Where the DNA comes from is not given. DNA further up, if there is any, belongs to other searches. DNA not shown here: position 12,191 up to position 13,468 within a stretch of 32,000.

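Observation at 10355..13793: Archaeosortase-family gene embedded in a synthase-type exopolysaccharide operon (Nudix, sortase, CslA-like GT2, bitopic membrane protein)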

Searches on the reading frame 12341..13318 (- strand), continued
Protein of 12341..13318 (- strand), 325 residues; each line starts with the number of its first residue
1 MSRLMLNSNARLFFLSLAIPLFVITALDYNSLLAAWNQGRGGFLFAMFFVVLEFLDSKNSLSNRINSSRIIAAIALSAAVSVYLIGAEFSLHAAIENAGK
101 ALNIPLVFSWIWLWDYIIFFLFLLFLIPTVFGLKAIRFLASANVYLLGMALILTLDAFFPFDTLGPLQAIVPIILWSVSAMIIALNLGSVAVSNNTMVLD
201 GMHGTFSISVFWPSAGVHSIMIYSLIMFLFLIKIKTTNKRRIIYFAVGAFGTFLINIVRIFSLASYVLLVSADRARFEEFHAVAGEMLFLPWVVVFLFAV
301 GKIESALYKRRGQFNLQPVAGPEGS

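Call 54: search_protein_families(library=ncbifam, proteins=[P0246, P0254, P0260, P0272, P0286, P0300, P0316, P0340, P0362, P0387], max_evalue=0.001)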
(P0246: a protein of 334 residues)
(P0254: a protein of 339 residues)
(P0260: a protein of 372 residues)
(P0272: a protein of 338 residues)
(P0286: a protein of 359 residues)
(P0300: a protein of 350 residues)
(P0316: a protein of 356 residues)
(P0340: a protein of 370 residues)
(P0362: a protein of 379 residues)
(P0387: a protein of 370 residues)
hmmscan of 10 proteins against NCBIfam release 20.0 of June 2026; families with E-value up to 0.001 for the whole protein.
P0246 (334 aa): 2 families
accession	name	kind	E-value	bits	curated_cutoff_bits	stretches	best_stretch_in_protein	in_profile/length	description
TIGR04297.1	thauma_sortase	exception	5e-56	190.5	250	1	40-326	7-292/307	thaumarchaeosortase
TIGR04178.1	exo_archaeo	signature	7.5e-10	39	23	1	232-323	2-94/97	exosortase/archaeosortase family protein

P0254 (339 aa): 4 families
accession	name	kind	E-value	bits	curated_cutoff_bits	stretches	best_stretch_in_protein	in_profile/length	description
TIGR04297.1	thauma_sortase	exception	4e-43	148.1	250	1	34-334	4-297/307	thaumarchaeosortase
TIGR04178.1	exo_archaeo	signature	1.9e-13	50.5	23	1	235-326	2-94/97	exosortase/archaeosortase family protein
TIGR03762.1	archaeo_artC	exception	2.3e-09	37.5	100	1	96-325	52-274/274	archaeosortase C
TIGR04175.1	archaeo_artD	exception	0.00035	20.6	125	1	233-324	54-140/150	archaeosortase D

P0260 (372 aa): 3 families
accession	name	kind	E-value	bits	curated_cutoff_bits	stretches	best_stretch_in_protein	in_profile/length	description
TIGR04297.1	thauma_sortase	exception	1.4e-41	143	250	1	27-325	6-293/307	thaumarchaeosortase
TIGR04178.1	exo_archaeo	signature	5.1e-11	42.7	23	1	228-321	3-94/97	exosortase/archaeosortase family protein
TIGR03762.1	archaeo_artC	exception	8.9e-05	22.5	100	1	162-321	119-273/274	archaeosortase C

P0272 (338 aa): 2 families
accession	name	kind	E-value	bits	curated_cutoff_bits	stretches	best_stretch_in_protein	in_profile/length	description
TIGR04297.1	thauma_sortase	exception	3.7e-41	141.6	250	1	14-312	6-294/307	thaumarchaeosortase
TIGR04178.1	exo_archaeo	signature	6.1e-12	45.7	23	1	213-308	2-95/97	exosortase/archaeosortase family protein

P0286 (359 aa): 4 families
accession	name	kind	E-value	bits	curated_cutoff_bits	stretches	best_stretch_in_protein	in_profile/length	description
TIGR04297.1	thauma_sortase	exception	5.2e-29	101.7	250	1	31-340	5-294/307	thaumarchaeosortase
TIGR04178.1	exo_archaeo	signature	9.7e-12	45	23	1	244-336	2-95/97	exosortase/archaeosortase family protein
TIGR03762.1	archaeo_artC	exception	1.8e-05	24.7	100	1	240-332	178-273/274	archaeosortase C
NF046081.1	exosort_XrtX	exception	0.00081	19.3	170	0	237-330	67-154/168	exosortase X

P0300 (350 aa): 5 families
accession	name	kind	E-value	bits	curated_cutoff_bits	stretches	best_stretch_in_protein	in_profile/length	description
TIGR04297.1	thauma_sortase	exception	1.2e-25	90.7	250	1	24-317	10-287/307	thaumarchaeosortase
TIGR04178.1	exo_archaeo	signature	1e-14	54.6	23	1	226-317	1-93/97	exosortase/archaeosortase family protein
TIGR03110.1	exosort_Gpos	exception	1.5e-08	34.8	102.75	1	153-313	21-173/187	exosortase family protein XrtG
TIGR03762.1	archaeo_artC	exception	1.4e-06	28.4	100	1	158-314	119-271/274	archaeosortase C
NF046081.1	exosort_XrtX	exception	0.00018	21.5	170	1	189-282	40-125/168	exosortase X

P0316 (356 aa): 13 families
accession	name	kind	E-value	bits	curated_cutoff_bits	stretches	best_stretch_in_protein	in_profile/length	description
TIGR04297.1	thauma_sortase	exception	1.2e-19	71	250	1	33-343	14-299/307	thaumarchaeosortase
TIGR04178.1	exo_archaeo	signature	9.3e-15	54.7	23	1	237-323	2-86/97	exosortase/archaeosortase family protein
TIGR03762.1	archaeo_artC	exception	2.7e-09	37.3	100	1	239-320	183-264/274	archaeosortase C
NF046081.1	exosort_XrtX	exception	9.6e-08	32.1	170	1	235-312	72-144/168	exosortase X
TIGR03109.2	exosort_XrtA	exception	7.3e-06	25.6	208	1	234-323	163-251/261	exosortase A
NF046083.1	exosort_XrtY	exception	1.6e-05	24.9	160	1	235-324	82-165/168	exosortase Y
TIGR04293.1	archaeo_artF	exception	2.2e-05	24.5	150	1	236-317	70-144/166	archaeosortase family protein ArtF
TIGR04177.1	exosort_XrtH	exception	3.7e-05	23.8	86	1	238-314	68-137/158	exosortase H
TIGR04128.1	exoso_Fjoh_1448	exception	4.2e-05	23.8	90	1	194-306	50-149/174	exosortase family protein XrtF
TIGR02602.1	8TM_EpsH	subfamily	8.9e-05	22.1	105.55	1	235-324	145-233/241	exosortase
TIGR04300.1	exosort_XrtM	exception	0.00013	22.5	125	1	234-324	53-136/150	exosortase family protein XrtM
TIGR03763.1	cyanoexo_CrtA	exception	0.00034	20.2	150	1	237-324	166-252/260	cyanoexosortase A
NF033770.1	exosort_XrtT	exception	0.0009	17.9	250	0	238-331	171-265/472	exosortase T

P0340 (370 aa): 8 families
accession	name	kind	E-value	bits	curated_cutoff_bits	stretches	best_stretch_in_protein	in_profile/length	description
TIGR04297.1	thauma_sortase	exception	1.5e-14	54.2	250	1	36-343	5-288/307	thaumarchaeosortase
TIGR04178.1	exo_archaeo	signature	5.8e-13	48.9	23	1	253-336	1-86/97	exosortase/archaeosortase family protein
TIGR03762.1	archaeo_artC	exception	2.3e-09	37.5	100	1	248-322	175-252/274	archaeosortase C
NF046081.1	exosort_XrtX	exception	5.3e-09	36.2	170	1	208-313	34-129/168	exosortase X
TIGR04128.1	exoso_Fjoh_1448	exception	5.1e-05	23.6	90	1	208-312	41-138/174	exosortase family protein XrtF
TIGR04293.1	archaeo_artF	exception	8.3e-05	22.6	150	1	252-327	69-141/166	archaeosortase family protein ArtF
TIGR03110.1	exosort_Gpos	exception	8.8e-05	22.5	102.75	1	220-322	56-156/187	exosortase family protein XrtG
TIGR04175.1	archaeo_artD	exception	0.00087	19.3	125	1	249-350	51-140/150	archaeosortase D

P0362 (379 aa): 6 families
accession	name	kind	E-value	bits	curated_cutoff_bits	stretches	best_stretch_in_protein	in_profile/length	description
TIGR04178.1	exo_archaeo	signature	3.6e-16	59.2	23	1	257-338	5-86/97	exosortase/archaeosortase family protein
TIGR04297.1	thauma_sortase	exception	2.4e-14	53.6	250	1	55-346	23-289/307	thaumarchaeosortase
TIGR03762.1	archaeo_artC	exception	1.1e-06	28.7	100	1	156-342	89-272/274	archaeosortase C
NF046081.1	exosort_XrtX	exception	1.3e-05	25.2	170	1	204-338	34-153/168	exosortase X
TIGR03763.1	cyanoexo_CrtA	exception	0.0006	19.4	150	1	158-333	92-245/260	cyanoexosortase A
NF012138.0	exosort_XrtR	exception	0.00075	19.7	150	0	270-333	81-142/160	exosortase R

P0387 (370 aa): 5 families
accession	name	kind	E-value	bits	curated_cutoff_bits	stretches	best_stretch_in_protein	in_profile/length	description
TIGR04297.1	thauma_sortase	exception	1.6e-17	63.9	250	1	53-360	10-302/307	thaumarchaeosortase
TIGR04178.1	exo_archaeo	signature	3.2e-11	43.4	23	1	252-339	1-90/97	exosortase/archaeosortase family protein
NF046081.1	exosort_XrtX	exception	4.5e-07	29.9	170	1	211-324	36-141/168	exosortase X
TIGR03762.1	archaeo_artC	exception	2.4e-06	27.6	100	1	203-316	141-245/274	archaeosortase C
TIGR04124.1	archaeo_artE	exception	0.0001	22.3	95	1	193-341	14-146/153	archaeosortase family protein ArtE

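Call 62: predict_structure(alignment_id=A1)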
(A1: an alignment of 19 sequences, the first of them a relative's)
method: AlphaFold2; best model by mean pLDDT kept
length: 325 residues; sequences in the alignment: 19
mean_pLDDT: 83.1   pTM: 0.80
mean pLDDT of the five models: 83.1, 82.9, 82.4, 81.4, 79.7
residues with pLDDT >= 90: 114; 70-90: 168; 50-70: 26; < 50: 17
segments of 3 or more residues with pLDDT < 50: 1-5, 315-325
pLDDT, mean of each block of 10 residues (from residue 1): 57 89 90 77 90 80 76 93 90 90 84 92 92 82 89 79 67 89 92 85 79 68 89 87 95 93 91 85 81 93 87 51 36
secondary structure, 60 per line:
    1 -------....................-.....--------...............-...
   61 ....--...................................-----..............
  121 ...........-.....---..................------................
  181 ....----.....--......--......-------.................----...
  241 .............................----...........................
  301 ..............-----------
elements in order: H8-27 H29-33 H42-56 H58-64 H67-101 H107-131 H133-137 H141-158 H165-184 E189-193 E196-201 E204-209 H217-233 H238-269 H274-314

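Call 64: find_encoding_contigs(protein=P0300, flank=6000, max_places=2)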
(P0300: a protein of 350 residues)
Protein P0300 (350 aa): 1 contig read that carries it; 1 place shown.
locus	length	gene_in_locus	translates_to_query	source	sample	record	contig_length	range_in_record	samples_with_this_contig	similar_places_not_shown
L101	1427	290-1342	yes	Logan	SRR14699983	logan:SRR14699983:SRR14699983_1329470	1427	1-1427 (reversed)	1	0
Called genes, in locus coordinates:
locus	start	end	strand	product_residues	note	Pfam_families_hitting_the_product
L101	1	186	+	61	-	?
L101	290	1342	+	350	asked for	PF09721:Exosortase_EpsH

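Call 65: find_encoding_contigs(protein=P0254, flank=7000, max_places=2)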
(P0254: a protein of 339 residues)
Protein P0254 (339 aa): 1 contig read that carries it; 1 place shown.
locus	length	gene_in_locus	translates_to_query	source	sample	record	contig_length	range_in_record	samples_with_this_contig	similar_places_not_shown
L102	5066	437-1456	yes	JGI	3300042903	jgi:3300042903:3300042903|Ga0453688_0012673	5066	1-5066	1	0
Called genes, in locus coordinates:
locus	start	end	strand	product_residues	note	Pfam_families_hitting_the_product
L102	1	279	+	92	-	?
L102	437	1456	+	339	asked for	PF09721:Exosortase_EpsH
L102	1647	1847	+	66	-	-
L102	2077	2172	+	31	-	-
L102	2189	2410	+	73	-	-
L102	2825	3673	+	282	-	PF07155:ECF-ribofla_trS (weak)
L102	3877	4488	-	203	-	-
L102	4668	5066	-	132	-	?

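Call 66: fold_search(model_id=the predicted structure, library=pdb)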
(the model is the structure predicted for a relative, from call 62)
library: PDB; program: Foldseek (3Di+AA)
matches with E <= 10: 196; with E <= 0.001: 0
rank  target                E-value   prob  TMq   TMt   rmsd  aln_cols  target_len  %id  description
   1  9j31_R                1.4e-01  0.15  0.16  0.17  18.0       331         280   12  cryo-EM structure of zebrafish GPR4-Gs complex at pH 8.5 (released 2025-01-22)
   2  9jqx_A                2.2e-01  0.23  0.20  0.12  19.8       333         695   11  CGP54626-bound-DGABAB (released 2025-10-01)
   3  9k92                  3.0e-01  0.12  0.15  0.16  20.1       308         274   13  Cryo-EM structure of human signal peptide peptidase like 2A (SPPL2a) (released 2025-10-29)
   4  6omm_R                4.7e-01  0.12  0.18  0.19  14.5       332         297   11  Cryo-EM structure of formyl peptide receptor 2/lipoxin A4 receptor in complex with Gi (released 2020-02-26)
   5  8yk0_A                5.0e-01  0.16  0.22  0.22  15.1       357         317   11  Cryo-EM structure of human GPR156-Gi3 complex (released 2025-02-05)
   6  6w2y_A                5.7e-01  0.15  0.20  0.12  18.4       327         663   12  CryoEM Structure of GABAB1b Homodimer (released 2020-07-01)
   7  8wwh_R                6.3e-01  0.12  0.18  0.19  14.2       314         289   12  MCHR1-Gi complex,S1 state (released 2024-11-13)
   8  9auc_R                9.2e-01  0.12  0.21  0.20  15.1       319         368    9  Human Amylin1 Receptor in Complex with Gs and human Calcitonin Gene-Related Peptide (released 2024-04-24)
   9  7tyn_R                1.0e+00  0.11  0.22  0.20  15.2       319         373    8  Calcitonin Receptor in complex with Gs and salmon calcitonin peptide (released 2022-03-30)
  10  6ibb_A                1.0e+00  0.07  0.15  0.16  19.1       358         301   11  Crystal structure of the rat isoform of the succinate receptor SUCNR1 (GPR91) in complex with a nanobody (released 2019-08-14)
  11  8vsi_A                1.0e+00  0.07  0.17  0.11  23.7       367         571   11  Mechanistic Insights Revealed by YbtPQ in the Occluded State (released 2024-04-10)
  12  4ry2_A                1.1e+00  0.06  0.13  0.07  24.7       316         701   13  Crystal structure of the peptidase-containing ABC transporter PCAT1 (released 2015-07-22)
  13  4pho_A                1.1e+00  0.02  0.10  0.11  29.2       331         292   13  ClyA CC6/264 ox (2-303) (released 2014-09-24)
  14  9b0x_N                1.2e+00  0.12  0.17  0.22  16.0       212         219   15  Artemia franciscana ATP synthase state 2 (composite structure), pH 7.0 (released 2025-03-26)
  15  7ewl_B                1.2e+00  0.11  0.20  0.15  15.5       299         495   13  cryo-EM structure of apo GPR158 (released 2021-12-01)
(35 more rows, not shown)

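Call 73: search_protein_families(library=pfam, proteins=[P0256, P0339, P0269, P0367, P0372, P0375, P0376, P0350, P0295, P0008], max_evalue=0.001)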
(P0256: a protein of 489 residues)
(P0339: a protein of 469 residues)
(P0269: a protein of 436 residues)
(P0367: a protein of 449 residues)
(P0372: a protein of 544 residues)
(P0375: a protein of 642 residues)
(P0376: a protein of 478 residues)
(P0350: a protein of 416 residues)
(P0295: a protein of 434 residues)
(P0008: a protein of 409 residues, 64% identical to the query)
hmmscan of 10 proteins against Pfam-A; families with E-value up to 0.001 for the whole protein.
P0256 (489 aa): 1 family
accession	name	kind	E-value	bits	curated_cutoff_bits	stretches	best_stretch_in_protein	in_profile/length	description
PF09721.15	Exosortase_EpsH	-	1.8e-10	41.1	25.7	1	200-458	29-248/254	Transmembrane exosortase (Exosortase_EpsH)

P0339 (469 aa): 1 family
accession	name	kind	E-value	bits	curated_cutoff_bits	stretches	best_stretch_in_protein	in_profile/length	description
PF09721.15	Exosortase_EpsH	-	8.9e-11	42.1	25.7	1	180-437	20-243/254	Transmembrane exosortase (Exosortase_EpsH)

P0269 (436 aa): 1 family
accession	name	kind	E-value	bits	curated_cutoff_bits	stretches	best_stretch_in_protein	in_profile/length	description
PF09721.15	Exosortase_EpsH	-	1.3e-06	28.5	25.7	1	75-352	3-250/254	Transmembrane exosortase (Exosortase_EpsH)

P0367 (449 aa): 1 family
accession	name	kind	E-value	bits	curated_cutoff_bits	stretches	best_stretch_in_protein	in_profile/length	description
PF09721.15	Exosortase_EpsH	-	4.2e-06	26.8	25.7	1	177-388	65-250/254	Transmembrane exosortase (Exosortase_EpsH)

P0372 (544 aa): 0 families

P0375 (642 aa): 1 family
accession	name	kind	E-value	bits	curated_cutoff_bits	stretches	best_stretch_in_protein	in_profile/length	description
PF04893.22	Yip1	-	2.6e-14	53.9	28.6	1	456-637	2-171/173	Yip1 domain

P0376 (478 aa): 1 family
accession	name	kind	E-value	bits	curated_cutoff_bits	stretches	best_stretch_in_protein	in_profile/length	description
PF09721.15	Exosortase_EpsH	-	2e-08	34.4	25.7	1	235-426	76-249/254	Transmembrane exosortase (Exosortase_EpsH)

P0350 (416 aa): 1 family
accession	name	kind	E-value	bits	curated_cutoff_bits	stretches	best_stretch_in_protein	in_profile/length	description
PF09721.15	Exosortase_EpsH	-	1.2e-08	35.1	25.7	1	106-385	6-245/254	Transmembrane exosortase (Exosortase_EpsH)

P0295 (434 aa): 1 family
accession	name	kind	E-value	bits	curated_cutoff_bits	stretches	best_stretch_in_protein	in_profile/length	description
PF09721.15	Exosortase_EpsH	-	2.7e-10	40.5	25.7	1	136-393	29-247/254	Transmembrane exosortase (Exosortase_EpsH)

P0008 (409 aa): 1 family
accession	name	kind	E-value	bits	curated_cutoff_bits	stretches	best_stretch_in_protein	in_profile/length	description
PF09721.15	Exosortase_EpsH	-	6.3e-05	22.9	25.7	1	122-389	15-250/254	Transmembrane exosortase (Exosortase_EpsH)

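Call 81: search_protein_families(library=ncbifam, proteins=[L102:3877-4488:-], max_evalue=10)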
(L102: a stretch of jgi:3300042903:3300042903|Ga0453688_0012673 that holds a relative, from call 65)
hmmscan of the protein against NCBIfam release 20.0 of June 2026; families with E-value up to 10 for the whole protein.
L102:3877-4488:- (203 aa): 3 families
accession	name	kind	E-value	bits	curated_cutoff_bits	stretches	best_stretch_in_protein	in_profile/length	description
NF000096.1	stregra_B_VgbB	exception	9.6e-20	70.9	600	1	3-173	12-180/295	streptogramin B lyase Vgb(B)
NF000022.1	stregra_B_VgbA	exception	4.6e-19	68.6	600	1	10-175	21-182/299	streptogramin B lyase Vgb(A)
NF035926.1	scyF_NHL_VPEP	equivalog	0.092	11.9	350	1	96-169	158-236/376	scytonemin biosynthesis PEP-CTERM protein ScyF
